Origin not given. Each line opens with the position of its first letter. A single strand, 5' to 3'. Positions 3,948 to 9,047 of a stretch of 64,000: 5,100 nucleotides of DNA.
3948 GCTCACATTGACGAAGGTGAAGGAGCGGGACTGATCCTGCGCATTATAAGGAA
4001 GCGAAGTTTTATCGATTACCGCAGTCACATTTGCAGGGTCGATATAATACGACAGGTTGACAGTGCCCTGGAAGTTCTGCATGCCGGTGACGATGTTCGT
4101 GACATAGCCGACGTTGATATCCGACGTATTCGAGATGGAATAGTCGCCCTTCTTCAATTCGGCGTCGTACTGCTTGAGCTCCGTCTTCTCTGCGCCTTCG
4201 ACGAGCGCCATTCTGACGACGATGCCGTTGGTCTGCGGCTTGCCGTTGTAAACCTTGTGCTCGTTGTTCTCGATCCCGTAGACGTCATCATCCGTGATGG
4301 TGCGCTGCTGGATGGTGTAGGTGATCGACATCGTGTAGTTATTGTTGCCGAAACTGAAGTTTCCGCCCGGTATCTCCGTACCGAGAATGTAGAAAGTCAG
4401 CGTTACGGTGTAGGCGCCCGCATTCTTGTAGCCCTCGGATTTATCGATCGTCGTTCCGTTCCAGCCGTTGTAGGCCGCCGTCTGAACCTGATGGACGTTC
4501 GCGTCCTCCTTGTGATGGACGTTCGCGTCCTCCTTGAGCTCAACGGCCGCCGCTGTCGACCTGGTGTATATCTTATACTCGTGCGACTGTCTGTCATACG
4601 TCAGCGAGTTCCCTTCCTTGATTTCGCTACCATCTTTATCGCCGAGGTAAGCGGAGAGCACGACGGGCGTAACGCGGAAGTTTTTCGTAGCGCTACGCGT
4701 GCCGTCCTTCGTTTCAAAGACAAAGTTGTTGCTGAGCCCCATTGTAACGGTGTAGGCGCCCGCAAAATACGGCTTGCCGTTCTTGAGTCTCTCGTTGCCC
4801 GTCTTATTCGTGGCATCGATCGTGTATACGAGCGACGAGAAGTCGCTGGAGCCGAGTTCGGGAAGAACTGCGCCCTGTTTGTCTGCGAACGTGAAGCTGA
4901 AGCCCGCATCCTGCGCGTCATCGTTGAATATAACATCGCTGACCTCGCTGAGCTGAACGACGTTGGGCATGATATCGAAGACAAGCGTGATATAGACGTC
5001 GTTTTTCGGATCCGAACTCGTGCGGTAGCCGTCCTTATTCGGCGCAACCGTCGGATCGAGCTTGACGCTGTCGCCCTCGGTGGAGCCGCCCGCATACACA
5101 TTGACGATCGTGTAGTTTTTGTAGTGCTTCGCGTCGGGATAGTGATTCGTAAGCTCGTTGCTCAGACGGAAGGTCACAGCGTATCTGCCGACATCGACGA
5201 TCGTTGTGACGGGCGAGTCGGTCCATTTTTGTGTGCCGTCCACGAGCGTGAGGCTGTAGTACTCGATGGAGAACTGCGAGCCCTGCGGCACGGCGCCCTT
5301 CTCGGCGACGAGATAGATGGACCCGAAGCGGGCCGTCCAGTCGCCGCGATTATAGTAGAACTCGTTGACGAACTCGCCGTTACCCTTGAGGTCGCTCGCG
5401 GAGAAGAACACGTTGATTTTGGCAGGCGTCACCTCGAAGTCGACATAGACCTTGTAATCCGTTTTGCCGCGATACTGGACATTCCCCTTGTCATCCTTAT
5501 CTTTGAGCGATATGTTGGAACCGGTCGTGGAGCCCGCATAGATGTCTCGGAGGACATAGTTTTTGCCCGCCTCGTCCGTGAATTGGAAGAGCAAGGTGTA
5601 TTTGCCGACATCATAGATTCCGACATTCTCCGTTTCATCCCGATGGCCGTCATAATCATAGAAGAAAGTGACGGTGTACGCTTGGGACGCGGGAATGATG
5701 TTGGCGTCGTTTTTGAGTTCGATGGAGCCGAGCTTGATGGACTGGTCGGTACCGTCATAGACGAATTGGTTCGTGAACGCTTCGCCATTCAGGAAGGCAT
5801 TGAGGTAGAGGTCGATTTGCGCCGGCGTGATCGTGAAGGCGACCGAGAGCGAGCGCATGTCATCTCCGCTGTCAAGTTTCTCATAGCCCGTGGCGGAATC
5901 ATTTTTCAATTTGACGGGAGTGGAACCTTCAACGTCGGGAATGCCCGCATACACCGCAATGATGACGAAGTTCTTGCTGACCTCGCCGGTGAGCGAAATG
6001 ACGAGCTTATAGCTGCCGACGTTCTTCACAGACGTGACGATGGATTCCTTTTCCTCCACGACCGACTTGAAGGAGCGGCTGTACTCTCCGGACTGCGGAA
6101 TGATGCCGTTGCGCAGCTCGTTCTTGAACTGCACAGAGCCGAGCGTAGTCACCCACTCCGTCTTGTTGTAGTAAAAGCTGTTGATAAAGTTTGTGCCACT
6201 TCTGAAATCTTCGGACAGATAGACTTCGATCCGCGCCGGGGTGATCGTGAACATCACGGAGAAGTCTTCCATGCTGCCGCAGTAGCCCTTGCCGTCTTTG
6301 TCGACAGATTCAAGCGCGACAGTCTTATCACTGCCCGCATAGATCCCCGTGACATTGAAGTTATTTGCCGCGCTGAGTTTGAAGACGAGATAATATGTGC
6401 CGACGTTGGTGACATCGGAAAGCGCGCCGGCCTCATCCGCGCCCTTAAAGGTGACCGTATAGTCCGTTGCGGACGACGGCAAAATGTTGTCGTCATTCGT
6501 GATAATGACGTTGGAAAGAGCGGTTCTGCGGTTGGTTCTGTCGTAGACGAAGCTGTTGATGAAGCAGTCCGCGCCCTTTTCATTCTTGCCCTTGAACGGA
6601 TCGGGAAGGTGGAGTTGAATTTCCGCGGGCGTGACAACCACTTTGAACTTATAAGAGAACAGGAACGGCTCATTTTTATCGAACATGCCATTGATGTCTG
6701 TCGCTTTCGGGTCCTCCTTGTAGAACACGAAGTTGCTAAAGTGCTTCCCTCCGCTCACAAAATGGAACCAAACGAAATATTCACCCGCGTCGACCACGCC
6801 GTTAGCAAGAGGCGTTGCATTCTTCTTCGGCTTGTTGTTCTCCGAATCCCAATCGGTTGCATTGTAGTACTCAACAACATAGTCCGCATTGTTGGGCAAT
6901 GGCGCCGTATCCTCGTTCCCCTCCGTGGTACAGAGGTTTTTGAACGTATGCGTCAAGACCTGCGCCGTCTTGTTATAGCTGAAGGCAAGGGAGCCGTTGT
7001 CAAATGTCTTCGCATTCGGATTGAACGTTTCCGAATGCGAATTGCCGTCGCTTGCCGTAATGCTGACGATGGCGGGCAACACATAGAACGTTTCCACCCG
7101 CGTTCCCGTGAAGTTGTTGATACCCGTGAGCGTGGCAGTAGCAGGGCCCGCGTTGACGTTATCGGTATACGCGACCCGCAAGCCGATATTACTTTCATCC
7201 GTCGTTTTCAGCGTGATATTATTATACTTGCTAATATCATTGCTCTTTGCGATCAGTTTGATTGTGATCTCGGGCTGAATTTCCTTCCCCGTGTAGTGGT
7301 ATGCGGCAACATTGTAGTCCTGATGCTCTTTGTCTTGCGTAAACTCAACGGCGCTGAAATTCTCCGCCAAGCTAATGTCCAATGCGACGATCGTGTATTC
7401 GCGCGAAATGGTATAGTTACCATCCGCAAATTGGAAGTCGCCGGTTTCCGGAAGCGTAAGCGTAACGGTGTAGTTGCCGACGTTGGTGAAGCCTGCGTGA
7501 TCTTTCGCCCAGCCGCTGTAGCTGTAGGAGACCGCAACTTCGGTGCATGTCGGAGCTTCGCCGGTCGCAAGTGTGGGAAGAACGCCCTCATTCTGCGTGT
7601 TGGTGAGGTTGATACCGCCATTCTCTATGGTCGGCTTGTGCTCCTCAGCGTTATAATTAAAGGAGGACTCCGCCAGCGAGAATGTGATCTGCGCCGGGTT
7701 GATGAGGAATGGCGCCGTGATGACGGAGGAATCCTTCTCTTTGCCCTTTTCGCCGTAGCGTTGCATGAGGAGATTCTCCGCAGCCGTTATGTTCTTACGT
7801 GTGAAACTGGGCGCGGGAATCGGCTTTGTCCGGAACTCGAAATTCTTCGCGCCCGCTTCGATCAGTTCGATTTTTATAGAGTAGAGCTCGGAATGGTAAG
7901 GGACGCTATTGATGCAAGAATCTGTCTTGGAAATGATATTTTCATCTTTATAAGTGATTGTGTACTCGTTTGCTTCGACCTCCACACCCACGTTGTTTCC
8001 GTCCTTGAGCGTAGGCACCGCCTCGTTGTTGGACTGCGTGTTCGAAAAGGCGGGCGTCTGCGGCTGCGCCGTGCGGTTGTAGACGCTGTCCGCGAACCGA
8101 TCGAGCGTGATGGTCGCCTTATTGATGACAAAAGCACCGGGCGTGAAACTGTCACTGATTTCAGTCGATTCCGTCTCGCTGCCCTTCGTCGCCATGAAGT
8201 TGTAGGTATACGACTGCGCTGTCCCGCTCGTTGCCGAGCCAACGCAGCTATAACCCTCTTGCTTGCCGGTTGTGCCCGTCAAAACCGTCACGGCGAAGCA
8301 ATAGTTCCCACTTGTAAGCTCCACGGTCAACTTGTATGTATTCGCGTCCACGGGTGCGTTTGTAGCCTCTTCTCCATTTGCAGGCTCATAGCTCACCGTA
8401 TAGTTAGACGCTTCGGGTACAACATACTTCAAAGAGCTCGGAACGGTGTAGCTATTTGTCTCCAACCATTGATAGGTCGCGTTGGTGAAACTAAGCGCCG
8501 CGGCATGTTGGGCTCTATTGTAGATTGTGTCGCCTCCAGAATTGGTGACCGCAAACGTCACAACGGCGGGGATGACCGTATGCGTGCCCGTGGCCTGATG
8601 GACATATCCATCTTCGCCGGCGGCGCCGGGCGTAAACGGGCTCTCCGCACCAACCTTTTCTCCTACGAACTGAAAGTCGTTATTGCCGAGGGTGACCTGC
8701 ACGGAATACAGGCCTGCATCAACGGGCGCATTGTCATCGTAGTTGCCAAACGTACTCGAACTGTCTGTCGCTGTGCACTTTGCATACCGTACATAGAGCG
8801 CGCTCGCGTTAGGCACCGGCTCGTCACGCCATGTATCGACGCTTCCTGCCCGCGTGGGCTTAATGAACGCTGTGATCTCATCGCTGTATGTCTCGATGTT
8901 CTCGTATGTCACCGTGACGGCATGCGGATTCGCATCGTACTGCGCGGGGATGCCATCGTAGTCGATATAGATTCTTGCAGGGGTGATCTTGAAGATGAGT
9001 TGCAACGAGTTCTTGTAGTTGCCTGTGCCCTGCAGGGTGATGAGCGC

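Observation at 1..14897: A giant ORF of at least 14.9 kb that is invisible in the supplied ORF track, masked by antisense ORFs up to 2,066 aa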

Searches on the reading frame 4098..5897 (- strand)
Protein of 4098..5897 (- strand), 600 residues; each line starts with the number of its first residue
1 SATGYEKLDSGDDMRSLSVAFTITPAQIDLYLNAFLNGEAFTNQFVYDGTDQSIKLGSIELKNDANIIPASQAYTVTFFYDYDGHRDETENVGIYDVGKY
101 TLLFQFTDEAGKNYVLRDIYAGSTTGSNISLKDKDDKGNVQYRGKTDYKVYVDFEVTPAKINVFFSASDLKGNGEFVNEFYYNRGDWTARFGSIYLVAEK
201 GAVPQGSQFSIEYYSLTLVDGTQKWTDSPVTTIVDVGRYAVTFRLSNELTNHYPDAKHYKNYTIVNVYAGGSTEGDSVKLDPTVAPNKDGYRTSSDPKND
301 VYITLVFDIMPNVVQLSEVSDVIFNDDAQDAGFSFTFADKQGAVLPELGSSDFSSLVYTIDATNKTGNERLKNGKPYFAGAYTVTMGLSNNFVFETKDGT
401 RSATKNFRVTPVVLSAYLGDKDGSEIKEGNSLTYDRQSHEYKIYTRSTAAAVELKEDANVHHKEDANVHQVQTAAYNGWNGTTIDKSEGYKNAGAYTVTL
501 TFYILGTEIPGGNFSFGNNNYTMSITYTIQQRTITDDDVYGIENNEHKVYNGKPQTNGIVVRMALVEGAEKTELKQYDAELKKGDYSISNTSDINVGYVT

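Call 8: search_protein_families(library=pfam, proteins=[window:4098-5897:-], max_evalue=1)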
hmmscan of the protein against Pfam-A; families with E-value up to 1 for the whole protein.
window:4098-5897:- (600 aa): 2 families
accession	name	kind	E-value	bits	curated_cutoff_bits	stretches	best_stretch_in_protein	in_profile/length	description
PF17883.6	MBG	-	0.001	19.9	23.3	2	542-598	6-62/97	MBG domain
PF00801.26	PKD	-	0.0018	18.7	23.5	1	213-249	31-69/80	PKD domain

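Call 101: search_protein_families(library=ncbifam, proteins=[window:4098-5897:-], max_evalue=0.1)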
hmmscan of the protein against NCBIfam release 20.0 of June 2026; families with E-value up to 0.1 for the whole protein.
window:4098-5897:- (600 aa): 1 family
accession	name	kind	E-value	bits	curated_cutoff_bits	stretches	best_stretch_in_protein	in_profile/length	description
TIGR03769.1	P_ac_wall_RPT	domain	0.032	14.8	30.9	0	379-410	12-38/41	TIGR03769 domain-containing protein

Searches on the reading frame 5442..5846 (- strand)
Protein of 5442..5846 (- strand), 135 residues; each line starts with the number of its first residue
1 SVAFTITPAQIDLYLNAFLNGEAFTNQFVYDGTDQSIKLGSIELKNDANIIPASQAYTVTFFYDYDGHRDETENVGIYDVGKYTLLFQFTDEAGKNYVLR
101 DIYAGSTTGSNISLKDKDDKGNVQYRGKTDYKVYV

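Call 40: search_solved_structures(query=A1, max_evalue=1, show_alignments=2)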
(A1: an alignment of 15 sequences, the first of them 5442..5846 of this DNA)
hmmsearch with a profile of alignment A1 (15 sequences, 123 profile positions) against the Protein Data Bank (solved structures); distinct sequences matched with E-value up to 1: 2.
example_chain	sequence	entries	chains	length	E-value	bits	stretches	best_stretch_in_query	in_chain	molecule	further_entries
6wpx_A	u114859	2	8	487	0.028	18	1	34-93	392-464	BlEst2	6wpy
4ng0_A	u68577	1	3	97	0.055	17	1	57-106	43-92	LAR_0958 cell surface adhesin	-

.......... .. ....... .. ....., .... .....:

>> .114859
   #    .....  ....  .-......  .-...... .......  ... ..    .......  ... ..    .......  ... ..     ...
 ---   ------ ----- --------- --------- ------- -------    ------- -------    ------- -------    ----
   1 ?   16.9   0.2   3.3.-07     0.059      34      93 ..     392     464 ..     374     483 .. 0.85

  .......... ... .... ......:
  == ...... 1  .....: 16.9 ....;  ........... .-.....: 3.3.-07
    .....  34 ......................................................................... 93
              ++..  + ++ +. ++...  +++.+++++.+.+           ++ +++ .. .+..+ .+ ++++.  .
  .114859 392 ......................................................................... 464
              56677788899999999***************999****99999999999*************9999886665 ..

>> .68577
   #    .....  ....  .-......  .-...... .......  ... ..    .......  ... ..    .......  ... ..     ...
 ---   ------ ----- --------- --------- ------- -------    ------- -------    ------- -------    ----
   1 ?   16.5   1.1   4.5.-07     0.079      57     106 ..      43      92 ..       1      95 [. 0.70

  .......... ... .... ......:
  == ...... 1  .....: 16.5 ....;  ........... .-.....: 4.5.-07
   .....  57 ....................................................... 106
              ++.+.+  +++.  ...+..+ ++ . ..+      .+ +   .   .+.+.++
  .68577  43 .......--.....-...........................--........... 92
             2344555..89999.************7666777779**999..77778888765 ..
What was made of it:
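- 1989..8999 (-): Stalk array of 15 MBG-like ~100-aa modules (aa 1967-4303; consensus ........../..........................), interspersed with a few other Ig-like modules such as aa 2505-2602 and 3531-3615. Weak match to PDB 4ng0, the LAR_0958 adhesin repeat (call 40).
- Closest known: MBG. Same: There is a weak profile match to 4ng0 (call 40).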

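Call 48: predict_structure(alignment_id=A1)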
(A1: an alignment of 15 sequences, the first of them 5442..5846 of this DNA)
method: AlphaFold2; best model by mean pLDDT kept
length: 135 residues; sequences in the alignment: 15
mean_pLDDT: 64.8   pTM: 0.57
mean pLDDT of the five models: 64.8, 50.2, 40.7, 39.2, 35.8
residues with pLDDT >= 90: 11; 70-90: 45; 50-70: 46; < 50: 33
segments of 3 or more residues with pLDDT < 50: 23-27, 109-135
pLDDT, mean of each block of 10 residues (from residue 1): 88 72 50 61 86 86 65 55 75 87 61 40 32 36
secondary structure, 60 per line:
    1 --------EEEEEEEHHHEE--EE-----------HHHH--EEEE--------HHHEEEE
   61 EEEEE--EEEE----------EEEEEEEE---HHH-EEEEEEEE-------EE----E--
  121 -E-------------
elements in order: E9-15 H36-39 E42-45 E57-65 E68-71 E82-89 E97-104

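Call 51: fold_search(model_id=the predicted structure, library=pdb)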
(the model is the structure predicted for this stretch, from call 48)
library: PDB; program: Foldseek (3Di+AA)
matches with E <= 10: 142; with E <= 0.001: 0
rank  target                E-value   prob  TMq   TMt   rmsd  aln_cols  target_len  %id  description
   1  3h0s_C                4.3e-01  0.41  0.23  0.06   3.4        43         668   14  Crystal structure of the carboxyltransferase domain of acetyl-coenzyme A carboxylase in complex with compound 7 (released 2010-04-07)
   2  1uys_C                1.2e+00  0.21  0.23  0.06   3.5        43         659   14  Acetyl-CoA carboxylase carboxyltransferase domain in complex with inhibitor haloxyfop (released 2004-03-29)
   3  4wjk_B                1.2e+00  0.06  0.15  0.06   8.9        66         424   14  Metal Ion and Ligand Binding of Integrin (released 2014-12-03)
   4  5ctb_B                1.3e+00  0.21  0.23  0.05   3.4        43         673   14  Humanized yeast ACC carboxyltransferase domain bound to 6,7-dimethyl-1'-[(7-methyl-1H-indazol-5-yl)carbonyl]spiro[chro (released 2015-10-14)
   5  1od4_A                1.3e+00  0.21  0.23  0.05   3.5        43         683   14  Acetyl-CoA Carboxylase Carboxyltransferase Domain (released 2003-04-03)
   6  4wz8_B                1.3e+00  0.20  0.23  0.05   3.5        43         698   14  Crystal structure of human-yeast chimera acetyl coA carboxylase CT domain bound to Compound 6 (released 2014-12-10)
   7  3tv5_C                1.5e+00  0.20  0.23  0.05   3.5        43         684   14  Crystal Structure of the humanized carboxyltransferase domain of yeast Acetyl-coA caroxylase in complex with compound  (released 2011-10-19)
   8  4wz8_C                1.5e+00  0.18  0.23  0.05   3.6        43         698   14  Crystal structure of human-yeast chimera acetyl coA carboxylase CT domain bound to Compound 6 (released 2014-12-10)
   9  3tv5_A                1.6e+00  0.20  0.23  0.05   3.4        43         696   14  Crystal Structure of the humanized carboxyltransferase domain of yeast Acetyl-coA caroxylase in complex with compound  (released 2011-10-19)
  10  3tv5_B                1.6e+00  0.18  0.23  0.05   3.4        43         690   14  Crystal Structure of the humanized carboxyltransferase domain of yeast Acetyl-coA caroxylase in complex with compound  (released 2011-10-19)
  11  7nwl_B                1.6e+00  0.04  0.13  0.05   7.8        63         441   11  Cryo-EM structure of human integrin alpha5beta1 (open form) in complex with fibronectin and TS2/16 Fv-clasp (released 2021-06-02)
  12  3tz3_B                1.7e+00  0.18  0.23  0.05   3.4        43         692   14  Crystal Structure of the humanized carboxyltransferase domain of yeast Acetyl-coA caroxylase in complex with compound  (released 2011-10-19)
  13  3tvw_C                1.7e+00  0.18  0.23  0.05   3.5        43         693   14  Crystal Structure of the humanized carboxyltransferase domain of yeast Acetyl-coA caroxylase in complex with compound  (released 2011-10-19)
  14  3tvw_B                1.7e+00  0.18  0.23  0.05   3.4        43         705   14  Crystal Structure of the humanized carboxyltransferase domain of yeast Acetyl-coA caroxylase in complex with compound  (released 2011-10-19)
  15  3tvw_A                1.7e+00  0.18  0.23  0.05   3.4        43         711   14  Crystal Structure of the humanized carboxyltransferase domain of yeast Acetyl-coA caroxylase in complex with compound  (released 2011-10-19)
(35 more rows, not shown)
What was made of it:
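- Tried and rejected: AF2 of one repeat unit, with the internal copies as the alignment, gave pLDDT 65, and Foldseek found nothing (calls 48, 51).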

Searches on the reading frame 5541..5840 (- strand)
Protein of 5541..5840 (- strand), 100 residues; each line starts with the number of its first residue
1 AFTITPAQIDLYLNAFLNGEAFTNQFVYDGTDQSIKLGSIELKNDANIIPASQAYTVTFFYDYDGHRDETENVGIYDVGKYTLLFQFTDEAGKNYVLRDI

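Call 29: search_protein_families(library=pfam, proteins=[window:5541-5840:-], max_evalue=1)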
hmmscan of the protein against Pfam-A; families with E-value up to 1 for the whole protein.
window:5541-5840:- (100 aa): 2 families
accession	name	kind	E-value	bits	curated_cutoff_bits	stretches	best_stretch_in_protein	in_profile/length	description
PF17883.6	MBG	-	0.019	15.9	23.3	1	24-78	10-64/97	MBG domain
PF12245.14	Big_3_2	-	0.095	13.3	23.3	0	24-59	65-101/122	Bacterial Ig-like domain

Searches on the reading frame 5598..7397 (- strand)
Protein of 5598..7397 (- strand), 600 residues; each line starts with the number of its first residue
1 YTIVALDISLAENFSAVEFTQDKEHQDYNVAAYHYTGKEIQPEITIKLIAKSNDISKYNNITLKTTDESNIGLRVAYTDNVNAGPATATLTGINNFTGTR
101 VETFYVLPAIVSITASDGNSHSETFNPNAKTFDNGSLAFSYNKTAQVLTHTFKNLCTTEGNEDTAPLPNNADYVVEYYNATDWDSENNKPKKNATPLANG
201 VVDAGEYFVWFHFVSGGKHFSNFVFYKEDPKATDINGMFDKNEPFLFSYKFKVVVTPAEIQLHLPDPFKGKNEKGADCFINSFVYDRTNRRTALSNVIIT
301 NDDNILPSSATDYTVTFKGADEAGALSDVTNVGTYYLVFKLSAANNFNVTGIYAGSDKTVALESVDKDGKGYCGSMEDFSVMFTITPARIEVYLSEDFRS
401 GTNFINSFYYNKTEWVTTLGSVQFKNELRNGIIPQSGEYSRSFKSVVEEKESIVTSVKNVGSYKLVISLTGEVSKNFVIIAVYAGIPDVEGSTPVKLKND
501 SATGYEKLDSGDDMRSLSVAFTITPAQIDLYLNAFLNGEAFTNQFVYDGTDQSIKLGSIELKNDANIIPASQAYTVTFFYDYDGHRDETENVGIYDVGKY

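Call 8: search_protein_families(library=pfam, proteins=[window:5598-7397:-], max_evalue=1)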
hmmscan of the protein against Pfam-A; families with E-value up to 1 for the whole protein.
window:5598-7397:- (600 aa): 1 family
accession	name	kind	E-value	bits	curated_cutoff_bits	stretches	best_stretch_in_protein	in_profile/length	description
PF04761.17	Phage_Treg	-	0.062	13.9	25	1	412-448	23-58/61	Lactococcus bacteriophage putative transcription regulator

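Call 101: search_protein_families(library=ncbifam, proteins=[window:5598-7397:-], max_evalue=0.1)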
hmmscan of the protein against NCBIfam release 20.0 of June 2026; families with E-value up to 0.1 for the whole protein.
window:5598-7397:- (600 aa): 0 families

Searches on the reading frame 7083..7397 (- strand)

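Call 29: search_protein_families(library=pfam, proteins=[window:7083-7397:-], max_evalue=1)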
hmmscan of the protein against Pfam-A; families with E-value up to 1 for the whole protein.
seq(105 aa): 1 family
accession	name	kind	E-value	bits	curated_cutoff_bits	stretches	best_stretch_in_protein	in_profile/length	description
PF12951.13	PATR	-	0.12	12.8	27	1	84-101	5-23/30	Passenger-associated-transport-repeat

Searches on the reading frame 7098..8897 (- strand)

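Call 8: search_protein_families(library=pfam, proteins=[window:7098-8897:-], max_evalue=1)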
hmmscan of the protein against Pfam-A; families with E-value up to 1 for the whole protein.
window:7098-8897:- (600 aa): 2 families
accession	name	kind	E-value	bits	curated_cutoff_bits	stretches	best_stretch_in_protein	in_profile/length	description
PF17883.6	MBG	-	0.017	16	23.3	1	409-499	8-85/97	MBG domain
PF21968.2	TcdA1_RBD_3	-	0.12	13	27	1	495-570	10-86/106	TcdA1, receptor binding domain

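Call 101: search_protein_families(library=ncbifam, proteins=[window:7098-8897:-], max_evalue=0.1)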
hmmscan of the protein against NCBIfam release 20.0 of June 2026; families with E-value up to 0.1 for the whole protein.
window:7098-8897:- (600 aa): 0 families
